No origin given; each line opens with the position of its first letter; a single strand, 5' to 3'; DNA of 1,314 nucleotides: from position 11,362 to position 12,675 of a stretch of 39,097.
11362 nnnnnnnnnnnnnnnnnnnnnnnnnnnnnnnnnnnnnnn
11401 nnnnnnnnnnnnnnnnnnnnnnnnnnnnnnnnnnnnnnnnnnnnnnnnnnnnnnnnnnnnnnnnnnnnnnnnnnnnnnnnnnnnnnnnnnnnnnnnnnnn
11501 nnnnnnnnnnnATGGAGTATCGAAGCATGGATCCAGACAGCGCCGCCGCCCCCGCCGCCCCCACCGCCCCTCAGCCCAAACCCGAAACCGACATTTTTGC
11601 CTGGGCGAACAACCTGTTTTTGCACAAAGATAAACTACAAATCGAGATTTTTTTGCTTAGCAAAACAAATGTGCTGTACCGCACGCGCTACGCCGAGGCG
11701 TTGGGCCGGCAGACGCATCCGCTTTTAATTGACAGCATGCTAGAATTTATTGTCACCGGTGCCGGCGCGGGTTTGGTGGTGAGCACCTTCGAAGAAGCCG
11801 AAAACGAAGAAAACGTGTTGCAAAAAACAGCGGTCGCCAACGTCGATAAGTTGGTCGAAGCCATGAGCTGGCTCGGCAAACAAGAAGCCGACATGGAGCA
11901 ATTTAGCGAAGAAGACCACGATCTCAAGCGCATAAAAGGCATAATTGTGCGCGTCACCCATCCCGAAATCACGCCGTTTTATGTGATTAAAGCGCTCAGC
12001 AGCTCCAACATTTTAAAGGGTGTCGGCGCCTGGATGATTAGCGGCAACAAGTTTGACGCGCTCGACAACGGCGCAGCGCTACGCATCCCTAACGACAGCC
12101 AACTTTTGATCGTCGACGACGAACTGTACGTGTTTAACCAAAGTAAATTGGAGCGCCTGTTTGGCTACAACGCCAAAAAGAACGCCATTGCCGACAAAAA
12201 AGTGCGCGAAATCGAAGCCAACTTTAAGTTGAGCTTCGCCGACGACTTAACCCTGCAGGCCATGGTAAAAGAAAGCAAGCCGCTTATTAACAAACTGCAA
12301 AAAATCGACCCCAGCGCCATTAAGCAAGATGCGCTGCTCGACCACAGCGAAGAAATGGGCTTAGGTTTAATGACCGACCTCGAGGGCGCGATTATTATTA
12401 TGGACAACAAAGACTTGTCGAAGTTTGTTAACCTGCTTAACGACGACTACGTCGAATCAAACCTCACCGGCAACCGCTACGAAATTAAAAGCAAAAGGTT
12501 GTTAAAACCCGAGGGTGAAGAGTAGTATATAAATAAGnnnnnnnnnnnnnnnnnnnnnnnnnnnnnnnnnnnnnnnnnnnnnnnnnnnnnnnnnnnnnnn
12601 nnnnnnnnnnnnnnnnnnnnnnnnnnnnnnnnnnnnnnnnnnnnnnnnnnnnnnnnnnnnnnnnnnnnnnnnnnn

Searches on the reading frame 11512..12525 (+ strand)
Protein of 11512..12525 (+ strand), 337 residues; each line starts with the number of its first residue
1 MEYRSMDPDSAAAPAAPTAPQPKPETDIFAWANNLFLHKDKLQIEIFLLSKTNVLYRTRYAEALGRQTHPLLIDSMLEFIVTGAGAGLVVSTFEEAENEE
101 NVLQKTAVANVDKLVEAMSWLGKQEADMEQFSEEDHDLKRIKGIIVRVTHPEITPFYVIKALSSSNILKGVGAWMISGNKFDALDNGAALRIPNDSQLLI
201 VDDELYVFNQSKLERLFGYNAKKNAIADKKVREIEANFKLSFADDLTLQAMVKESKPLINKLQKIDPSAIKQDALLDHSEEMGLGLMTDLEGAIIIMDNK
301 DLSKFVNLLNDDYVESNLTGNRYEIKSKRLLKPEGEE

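Call 5: search_protein_families(library=pfam, proteins=[window:11512-12525:+], max_evalue=0.01)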
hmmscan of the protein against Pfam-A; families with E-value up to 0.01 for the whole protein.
window:11512-12525:+ (337 aa): 2 families
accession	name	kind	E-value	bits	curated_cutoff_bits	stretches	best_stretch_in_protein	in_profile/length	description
PF16162.10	KwaB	-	1.2e-14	55.2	26.3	1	139-319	2-186/186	Kiwa protein KwaB-like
PF19821.5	Phage_capsid_2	-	0.0033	17.2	25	1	58-129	100-172/293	Phage capsid protein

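Call 6: search_protein_families(library=padloc, proteins=[window:11512-12525:+], max_evalue=1)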
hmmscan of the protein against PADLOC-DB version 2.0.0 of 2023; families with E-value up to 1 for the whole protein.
window:11512-12525:+ (337 aa): 13 families
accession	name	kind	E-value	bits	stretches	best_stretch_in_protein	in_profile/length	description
PDLC00233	KwaB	-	3.8e-16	57.2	1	39-332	17-315/320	DUF4868 domain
PDLC00230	KwaB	-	2e-15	55.1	1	117-336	98-321/322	DUF4868 domain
PDLC00224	KwaB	-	5.3e-09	34.2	1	89-320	63-294/302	DUF4868 domain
PDLC00222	KwaB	-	5.8e-09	33.7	1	123-330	77-290/292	DUF4868 domain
PDLC00225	KwaB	-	1.3e-07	29.3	1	109-330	67-290/291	DUF4868 domain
PDLC00231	KwaB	-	2.1e-06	25.6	1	40-317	17-294/305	DUF4868 domain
PDLC00237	KwaB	-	3.1e-06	24.9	1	125-327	96-301/306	DUF4868 domain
PDLC00234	KwaB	-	4.6e-06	24.3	1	100-331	59-288/289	DUF4868 domain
PDLC00223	KwaB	-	3.5e-05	21.1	1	198-334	196-337/339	DUF4868 domain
PDLC00235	KwaB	-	0.00015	19.4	1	125-330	102-309/312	DUF4868 domain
PDLC00226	KwaB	-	0.0019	15.5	1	192-243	205-255/380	DUF4868 domain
PDLC04628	PDC-M39B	-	0.0043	14.4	1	133-262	106-242/309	-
PDLC03296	MTase_II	-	0.025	11.9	1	178-239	8-69/336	Type II methyltransferase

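Call 7: search_protein_families(library=ncbifam, proteins=[window:11512-12525:+], max_evalue=1)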
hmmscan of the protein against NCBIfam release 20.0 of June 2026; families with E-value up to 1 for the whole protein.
window:11512-12525:+ (337 aa): 1 family
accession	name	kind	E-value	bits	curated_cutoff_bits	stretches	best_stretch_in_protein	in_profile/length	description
NF041623.1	KwaB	equivalog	2.8e-17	62.9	200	1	89-328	62-305/306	anti-phage protein KwaB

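Call 11: find_homologous_proteins(query=window:11512-12525:+)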
Query window:11512-12525:+ (337 aa): 1349 proteins with E <= 0.001 among 8000 candidates; the best 120 are listed.
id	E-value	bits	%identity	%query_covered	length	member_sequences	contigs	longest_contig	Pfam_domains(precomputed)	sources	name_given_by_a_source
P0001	1.8e-192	657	90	99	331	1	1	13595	PF16162.11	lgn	-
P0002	1.1e-182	625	90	94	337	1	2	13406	PF16162.11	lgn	-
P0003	6.8e-181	619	88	95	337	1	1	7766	PF16162.11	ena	-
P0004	8.3e-181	618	86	99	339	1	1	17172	PF16162.11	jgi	jgi:hypothetical protein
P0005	1.3e-180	618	85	98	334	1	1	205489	PF16162.11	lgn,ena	-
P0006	1.9e-180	617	90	93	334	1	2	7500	PF16162.11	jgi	jgi:hypothetical protein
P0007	4.1e-180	616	89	94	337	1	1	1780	PF16162.11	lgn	-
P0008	5.8e-180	616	88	96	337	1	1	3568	PF16162.11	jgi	jgi:hypothetical protein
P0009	3.1e-179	613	84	99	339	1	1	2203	PF16162.11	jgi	-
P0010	3.9e-179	613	84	99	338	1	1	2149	PF16162.11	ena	-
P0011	5.1e-179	613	85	95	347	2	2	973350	PF16162.11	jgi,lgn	jgi:hypothetical protein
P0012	1.6e-176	604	86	96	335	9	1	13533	PF16162.11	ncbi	-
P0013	3.3e-176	603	87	93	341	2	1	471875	PF16162.11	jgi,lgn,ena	-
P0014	3.3e-175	600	82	97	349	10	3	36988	PF16162.11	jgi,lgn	jgi:hypothetical protein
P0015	4.9e-174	596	86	95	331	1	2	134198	PF16162.11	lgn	-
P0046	5.5e-136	471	63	100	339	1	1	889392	PF16162.11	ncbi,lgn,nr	ncbi:MAG TPA: Kiwa anti-phage protein KwaB-like domain-containing protein [Candidatus Saccharimonada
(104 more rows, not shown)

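Call 12: find_encoding_contigs(protein=window:11512-12525:+, flank=10000, max_places=10)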
Protein window:11512-12525:+ (337 aa): no gene with exactly this product is on record in the collection.

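Call 14: find_encoding_contigs(protein=P0011, flank=8000, max_places=3)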
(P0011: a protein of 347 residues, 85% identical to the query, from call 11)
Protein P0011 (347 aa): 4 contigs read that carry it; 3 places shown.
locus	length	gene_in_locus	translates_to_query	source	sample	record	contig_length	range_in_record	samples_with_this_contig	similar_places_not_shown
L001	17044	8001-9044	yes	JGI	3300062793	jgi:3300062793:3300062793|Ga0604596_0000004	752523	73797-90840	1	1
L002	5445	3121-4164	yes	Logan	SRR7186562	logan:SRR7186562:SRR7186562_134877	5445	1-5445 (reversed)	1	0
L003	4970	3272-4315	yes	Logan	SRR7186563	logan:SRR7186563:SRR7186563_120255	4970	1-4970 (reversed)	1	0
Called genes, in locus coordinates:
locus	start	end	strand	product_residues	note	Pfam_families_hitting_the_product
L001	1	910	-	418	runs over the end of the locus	-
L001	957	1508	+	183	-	-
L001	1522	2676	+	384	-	PF08448:PAS_4 (weak), PF00512:HisKA, PF02518:HATPase_c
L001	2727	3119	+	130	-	PF00072:Response_reg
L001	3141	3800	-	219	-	PF00027:cNMP_binding, PF13545:HTH_Crp_2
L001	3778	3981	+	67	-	-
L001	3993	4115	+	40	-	-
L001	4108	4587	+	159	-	PF01272:GreA_GreB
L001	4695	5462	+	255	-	-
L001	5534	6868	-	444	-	PF00512:HisKA, PF13581:HATPase_c_2 (weak), PF02518:HATPase_c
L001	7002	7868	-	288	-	-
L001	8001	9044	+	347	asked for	PF16162:KwaB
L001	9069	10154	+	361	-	PF00398:RrnaAD, PF01135:PCMT (weak), PF08241:Methyltransf_11, PF13649:Methyltransf_25, PF13847:Methyltransf_31 (weak)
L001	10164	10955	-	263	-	-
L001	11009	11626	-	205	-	PF00881:Nitroreductase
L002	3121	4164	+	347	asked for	PF16162:KwaB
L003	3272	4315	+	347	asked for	PF16162:KwaB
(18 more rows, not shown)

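Call 15: find_encoding_contigs(protein=P0046, flank=8000, max_places=3)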
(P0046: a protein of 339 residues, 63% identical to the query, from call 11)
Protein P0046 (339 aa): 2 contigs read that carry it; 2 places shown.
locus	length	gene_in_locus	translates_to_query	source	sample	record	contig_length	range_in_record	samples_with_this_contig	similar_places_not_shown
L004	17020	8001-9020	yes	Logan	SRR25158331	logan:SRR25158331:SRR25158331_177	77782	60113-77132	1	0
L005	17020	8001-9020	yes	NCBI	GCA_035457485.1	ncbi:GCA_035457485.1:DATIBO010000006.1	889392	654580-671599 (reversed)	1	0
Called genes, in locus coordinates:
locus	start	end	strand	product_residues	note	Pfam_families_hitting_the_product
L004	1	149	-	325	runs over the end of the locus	-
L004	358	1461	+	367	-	PF19264:DUF5907 (weak)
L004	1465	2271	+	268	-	-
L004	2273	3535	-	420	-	PF07690:MFS_1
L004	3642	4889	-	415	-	PF03583:LIP, PF12146:Hydrolase_4 (faint)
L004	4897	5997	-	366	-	-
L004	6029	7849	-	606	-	PF16656:Pur_ac_phosph_N (weak), PF00149:Metallophos (faint)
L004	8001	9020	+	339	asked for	PF16162:KwaB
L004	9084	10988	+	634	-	PF01391:Collagen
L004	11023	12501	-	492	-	PF00932:LTD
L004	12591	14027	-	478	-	PF13567:DUF4131, PF03772:Competence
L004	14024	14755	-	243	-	PF07510:GmrSD_C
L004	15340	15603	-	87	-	-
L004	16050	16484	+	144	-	-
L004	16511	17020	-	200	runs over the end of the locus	-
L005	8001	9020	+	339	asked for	PF16162:KwaB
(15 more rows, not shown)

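Call 29: find_related_loci(query=A1, collection=genome_contigs, flank=7000)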
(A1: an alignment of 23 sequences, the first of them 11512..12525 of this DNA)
Query A1 (337 aa) in genome_contigs; peptide patterns used: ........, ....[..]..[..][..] (x = any residue, [..] = any of these).
327 stretches matched a pattern; 285 encode a relative of the query (tblastn E <= 1e-3); the best 80 are kept; 80 distinct loci.
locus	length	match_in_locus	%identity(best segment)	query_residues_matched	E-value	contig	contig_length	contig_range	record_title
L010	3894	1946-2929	85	1-331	0e+0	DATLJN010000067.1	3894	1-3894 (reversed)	MAG TPA_asm: Magnetospirillaceae bacterium isolate SMAG_U13697 k141_129119, whole genome shotgun sequence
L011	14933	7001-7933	85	21-331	3e-180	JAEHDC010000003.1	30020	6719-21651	MAG: Candidatus Saccharibacteria bacterium isolate EFPC_124 k127_1417107, whole genome shotgun sequence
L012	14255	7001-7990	76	8-336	4e-166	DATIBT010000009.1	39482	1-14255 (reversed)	MAG TPA_asm: Candidatus Saccharimonadales bacterium isolate SMAG_U16297 k141_1310889, whole genome shotgun sequence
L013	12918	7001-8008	71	3-336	6e-160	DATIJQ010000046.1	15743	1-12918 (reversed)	MAG TPA_asm: Candidatus Saccharimonas sp. isolate SMAG_U15695 k141_552510, whole genome shotgun sequence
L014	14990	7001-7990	70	9-337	4e-157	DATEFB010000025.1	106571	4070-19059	MAG TPA_asm: Candidatus Saccharimonadales bacterium isolate SMAG_U8748 k141_1030039, whole genome shotgun sequence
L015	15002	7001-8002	70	1-333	3e-157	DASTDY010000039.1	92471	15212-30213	MAG TPA_asm: Candidatus Saccharimonadales bacterium isolate SMAG_U833 k141_1066516, whole genome shotgun sequence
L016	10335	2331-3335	59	11-337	9e-127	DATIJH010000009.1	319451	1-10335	MAG TPA_asm: Candidatus Saccharimonadales bacterium isolate SMAG_U15686 k141_676775, whole genome shotgun sequence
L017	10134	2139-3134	59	9-333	3e-126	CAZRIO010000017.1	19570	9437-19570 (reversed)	MAG TPA_asm: uncultured Candidatus Saccharibacteria bacterium isolate SRP200132_co1_783 genome assembly, contig: NODE_48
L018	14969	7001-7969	59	16-337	8e-126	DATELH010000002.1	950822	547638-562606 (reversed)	MAG TPA_asm: Candidatus Saccharimonadales bacterium isolate SMAG_U8911 k141_725138, whole genome shotgun sequence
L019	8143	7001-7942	59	25-336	5e-123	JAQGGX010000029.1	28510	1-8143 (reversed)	MAG: Candidatus Saccharibacteria bacterium isolate RYN_418 scaffold_4184883, whole genome shotgun sequence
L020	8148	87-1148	55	6-337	1e-120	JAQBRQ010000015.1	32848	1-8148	MAG: Candidatus Saccharibacteria bacterium isolate RYN_405 scaffold_3368055, whole genome shotgun sequence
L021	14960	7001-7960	56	13-333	6e-119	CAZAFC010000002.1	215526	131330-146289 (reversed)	MAG TPA_asm: uncultured Candidatus Saccharibacteria bacterium isolate SRP200132_co1_536 genome assembly, contig: NODE_47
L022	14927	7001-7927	57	26-333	2e-118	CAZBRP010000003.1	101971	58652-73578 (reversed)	MAG TPA_asm: uncultured Candidatus Saccharibacteria bacterium isolate SRP200132_co1_645 genome assembly, contig: NODE_21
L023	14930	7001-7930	58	25-333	1e-118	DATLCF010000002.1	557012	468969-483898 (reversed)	MAG TPA_asm: Nevskiaceae bacterium isolate SMAG_U14317 k141_4041039, whole genome shotgun sequence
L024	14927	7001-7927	57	26-333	8e-118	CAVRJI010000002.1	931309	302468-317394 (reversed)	MAG: uncultured bacterium isolate MFD01275.bin.1.111 genome assembly, contig: contig_12920, whole genome shotgun sequenc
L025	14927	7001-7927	57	25-333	2e-117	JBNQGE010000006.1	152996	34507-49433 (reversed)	MAG: Candidatus Saccharibacteria bacterium isolate Bin_28 c_000000000005, whole genome shotgun sequence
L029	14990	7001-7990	54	14-337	8e-117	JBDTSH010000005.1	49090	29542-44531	MAG: Candidatus Saccharibacteria bacterium isolate cluster3_bin.266 NODE_1723_length_49090_cov_9.368696, whole genome sh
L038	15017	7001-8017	52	5-337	4e-115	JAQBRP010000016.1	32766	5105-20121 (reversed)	MAG: Candidatus Saccharibacteria bacterium isolate RYN_403 scaffold_4043598, whole genome shotgun sequence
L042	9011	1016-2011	55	5-332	8e-114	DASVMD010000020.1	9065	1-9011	MAG TPA_asm: Candidatus Saccharimonadales bacterium isolate SMAG_U3091 k141_13797, whole genome shotgun sequence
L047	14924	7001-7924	56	25-332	3e-113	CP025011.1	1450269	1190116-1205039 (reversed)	Candidatus Saccharibacteria bacterium YM_S32_TM7_50_20 chromosome, complete genome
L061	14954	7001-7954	55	18-334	4e-112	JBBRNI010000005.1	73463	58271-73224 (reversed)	MAG: Candidatus Saccharimonadales bacterium isolate La1_metabat2.151 LA1C_B2.151_k141_363812L_73463_cov_13.0000, whole g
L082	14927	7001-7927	54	25-333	2e-110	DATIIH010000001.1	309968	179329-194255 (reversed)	MAG TPA_asm: Patescibacteria group bacterium isolate SMAG_U15659 k141_649687, whole genome shotgun sequence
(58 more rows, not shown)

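Call 64: predict_structure(alignment_id=A1)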
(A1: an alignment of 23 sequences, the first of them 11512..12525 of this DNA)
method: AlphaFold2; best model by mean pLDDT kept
length: 337 residues; sequences in the alignment: 23
mean_pLDDT: 75.0   pTM: 0.67
mean pLDDT of the five models: 75.0, 74.1, 73.2, 71.7, 66.3
residues with pLDDT >= 90: 28; 70-90: 212; 50-70: 60; < 50: 37
segments of 3 or more residues with pLDDT < 50: 1-3, 6-21, 169-174, 185-191, 334-337
pLDDT, mean of each block of 10 residues (from residue 1): 44 43 76 88 87 82 67 81 81 74 87 90 85 77 89 90 60 50 48 69 88 83 80 87 82 79 81 82 80 87 84 57 57 48
secondary structure, 60 per line:
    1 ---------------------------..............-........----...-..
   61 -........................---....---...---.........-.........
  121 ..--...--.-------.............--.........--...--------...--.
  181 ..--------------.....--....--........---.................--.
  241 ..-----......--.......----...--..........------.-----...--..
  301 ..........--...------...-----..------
elements in order: H28-41 E43-50 E55-57 H62-85 E89-92 E102-107 H112-122 E141-150 E153-161 E175-177 E180-182 E197-201 E204-207 H210-217 H221-237 E240-242 H248-253 H256-262 H272-281 E294-296 H299-310 E313-315 E322-324

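Call 68: fold_search(model_id=the predicted structure, library=pdb)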
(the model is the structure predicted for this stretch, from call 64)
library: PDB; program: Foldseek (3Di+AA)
matches with E <= 10: 162; with E <= 0.001: 6
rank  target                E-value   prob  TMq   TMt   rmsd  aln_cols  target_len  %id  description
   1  9mrx_D                7.8e-12  1.00  0.44  0.47  11.7       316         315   17  Cryo-EM structure of KwaA-KwaB complex (released 2025-08-06)
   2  9mtn_B                1.7e-11  1.00  0.44  0.49  10.9       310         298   16  Crystal structure of KwaB (released 2025-08-06)
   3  9nyu_A                1.8e-11  1.00  0.44  0.47  11.7       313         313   17  Crystal structure of KwaB dimer (released 2025-08-06)
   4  9mtn_C                6.1e-11  1.00  0.45  0.49  11.3       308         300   16  Crystal structure of KwaB (released 2025-08-06)
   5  9mtn_K                6.9e-11  1.00  0.39  0.43  12.1       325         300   18  Crystal structure of KwaB (released 2025-08-06)
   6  9mtn_A                1.7e-10  1.00  0.43  0.47  11.3       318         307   15  Crystal structure of KwaB (released 2025-08-06)
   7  3hx1_B                7.7e-01  0.08  0.08  0.23  12.1        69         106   17  Crystal structure of the Slr1951 protein from Synechocystis sp. Northeast Structural Genomics Consortium Target SgR167 (released 2009-06-30)
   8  5j9q_A                8.2e-01  0.03  0.09  0.10  16.2       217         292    9  Crystal structure of the NuA4 core complex (released 2016-10-26)
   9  5e86                  9.2e-01  0.02  0.09  0.12  16.9       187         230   11  isolated SBD of BiP with loop34 modification (released 2015-12-30)
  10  6mak_A                9.8e-01  0.02  0.09  0.11  16.6       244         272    9  HBO1 is required for the maintenance of leukaemia stem cells (released 2019-12-25)
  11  6zhi_A                1.0e+00  0.02  0.10  0.13  16.1       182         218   10  Structure of the Plasmodium falciparum Hsp70-x substrate binding domain in complex with hydrophobic peptide (released 2020-09-09)
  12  9e2g_0B               1.1e+00  0.02  0.09  0.06  20.5       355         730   14  Cryo-EM structure of 48 nm repeat of microtubule doublet from T. brucei flagellum (released 2025-03-12)
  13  6r4i_B                1.2e+00  0.02  0.09  0.06  20.3       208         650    8  Crystal structure of human GFAT-1 G461E (released 2020-01-15)
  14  2ou2                  1.4e+00  0.02  0.09  0.12  16.2       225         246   10  Acetyltransferase domain of Human HIV-1 Tat interacting protein, 60kDa, isoform 3 (released 2007-02-27)
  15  3tob                  1.4e+00  0.02  0.10  0.12  16.2       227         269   10  Human MOF E350Q crystal structure with active site lysine partially acetylated (released 2011-11-09)
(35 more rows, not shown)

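Call 70: search_protein_families(library=pfam, proteins=[L042:2093-3640:+, L029:5584-6012:+, L038:8792-9385:+, L047:8041-8460:+, L021:9639-10610:-, L023:9052-9783:+, L061:9783-10370:+, L025:8411-9133:+, L082:8478-9077:+], max_evalue=0.01)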
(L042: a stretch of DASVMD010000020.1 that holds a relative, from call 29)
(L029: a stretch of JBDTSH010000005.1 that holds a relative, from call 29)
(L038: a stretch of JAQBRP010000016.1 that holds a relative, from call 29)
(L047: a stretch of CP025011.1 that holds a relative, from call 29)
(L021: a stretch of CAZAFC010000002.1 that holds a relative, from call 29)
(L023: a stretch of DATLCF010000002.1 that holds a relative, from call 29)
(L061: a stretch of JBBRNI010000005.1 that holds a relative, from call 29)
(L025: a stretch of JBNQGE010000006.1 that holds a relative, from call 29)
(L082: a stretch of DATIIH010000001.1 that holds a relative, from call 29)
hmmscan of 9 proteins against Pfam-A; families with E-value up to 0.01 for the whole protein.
L042:2093-3640:+ (515 aa): 18 families
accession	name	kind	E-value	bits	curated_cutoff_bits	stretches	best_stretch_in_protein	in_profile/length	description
PF05970.20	PIF1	-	5.9e-31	108.2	25.9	1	15-201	18-217/223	PIF1-like helicase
PF00570.28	HRDC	-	4.7e-20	71.8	23.8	1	444-510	2-68/68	HRDC domain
PF13604.12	AAA_30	-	6.2e-18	65.7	27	1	9-206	6-178/191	AAA domain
PF13245.12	AAA_19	-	6.7e-15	55.9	25.1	1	9-152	1-133/134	AAA domain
PF13401.12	AAA_22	-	7e-08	33.3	27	1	20-144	6-123/130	AAA domain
PF21530.3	Pif1_2B_dom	-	1e-05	25.5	23.9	1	269-305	10-47/47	DNA helicase Pif1, 2B domain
PF01443.25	Viral_helicase1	-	1.4e-05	25.4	21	1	24-186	3-135/228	Viral superfamily 1 RNA helicase core domain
PF05127.21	NAT10_TcmA_helicase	-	2.4e-05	24.7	22.7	1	24-121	2-110/176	RNA cytidine acetyltransferase NAT10/TcmA, helicase domain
PF09848.15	SLFN-g3_helicase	-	2.9e-05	23.9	24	1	21-209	3-187/354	Schlafen group 3, DNA/RNA helicase domain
PF13086.12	AAA_11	-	4e-05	24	27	0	9-63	6-68/257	AAA domain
PF01695.23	IstB_IS21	-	0.00028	20.9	24.1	1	15-54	88-127/238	IstB-like ATP binding protein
PF03266.21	NTPase_1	-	0.00034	20.9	23.9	0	21-51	1-31/168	NTPase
PF03308.22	MeaB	-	0.00048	19.7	23.1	1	20-54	33-68/273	Methylmalonyl Co-A mutase-associated GTPase MeaB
PF13191.12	AAA_16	-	0.00064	20.7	32.6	1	19-53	23-56/167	AAA ATPase domain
PF00270.35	DEAD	-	0.0016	18.7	26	0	9-56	4-54/167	DEAD/DEAH box helicase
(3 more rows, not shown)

L029:5584-6012:+ (142 aa): 1 family
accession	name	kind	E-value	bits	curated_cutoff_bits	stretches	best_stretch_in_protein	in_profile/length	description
PF00075.30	RNase_H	-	5.3e-28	98.4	25.8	1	3-132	5-139/141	RNase H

L038:8792-9385:+ (197 aa): 1 family
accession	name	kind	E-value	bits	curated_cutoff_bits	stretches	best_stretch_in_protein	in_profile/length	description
PF01936.24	NYN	-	4.1e-15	57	24.2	1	12-176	2-142/145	NYN domain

L047:8041-8460:+ (139 aa): 1 family
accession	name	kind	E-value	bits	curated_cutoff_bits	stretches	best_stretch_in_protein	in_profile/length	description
PF08570.15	DUF1761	-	6.5e-26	91.5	31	1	8-135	1-123/123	Protein of unknown function (DUF1761)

L021:9639-10610:- (323 aa): 0 families

L023:9052-9783:+ (243 aa): 2 families
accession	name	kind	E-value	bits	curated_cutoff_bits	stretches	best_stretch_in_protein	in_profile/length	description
PF08713.17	DNA_alkylation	-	3.5e-60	203.8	21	1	6-224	1-213/213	DNA alkylation repair enzyme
PF13646.12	HEAT_2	-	1.8e-06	28.6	27.7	1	137-221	6-87/88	HEAT repeats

L061:9783-10370:+ (195 aa): 0 families

L025:8411-9133:+ (240 aa): 1 family
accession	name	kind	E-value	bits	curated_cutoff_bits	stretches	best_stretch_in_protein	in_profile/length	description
PF02698.23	DUF218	-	7.1e-27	94.4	27.6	1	79-215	3-132/133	DUF218 domain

L082:8478-9077:+ (199 aa): 0 families

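Call 72: search_solved_structures(query=A1, max_evalue=0.01, show_alignments=1)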
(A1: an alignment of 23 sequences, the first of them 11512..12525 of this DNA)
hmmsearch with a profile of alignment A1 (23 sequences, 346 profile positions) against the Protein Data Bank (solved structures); distinct sequences matched with E-value up to 0.01: 0.
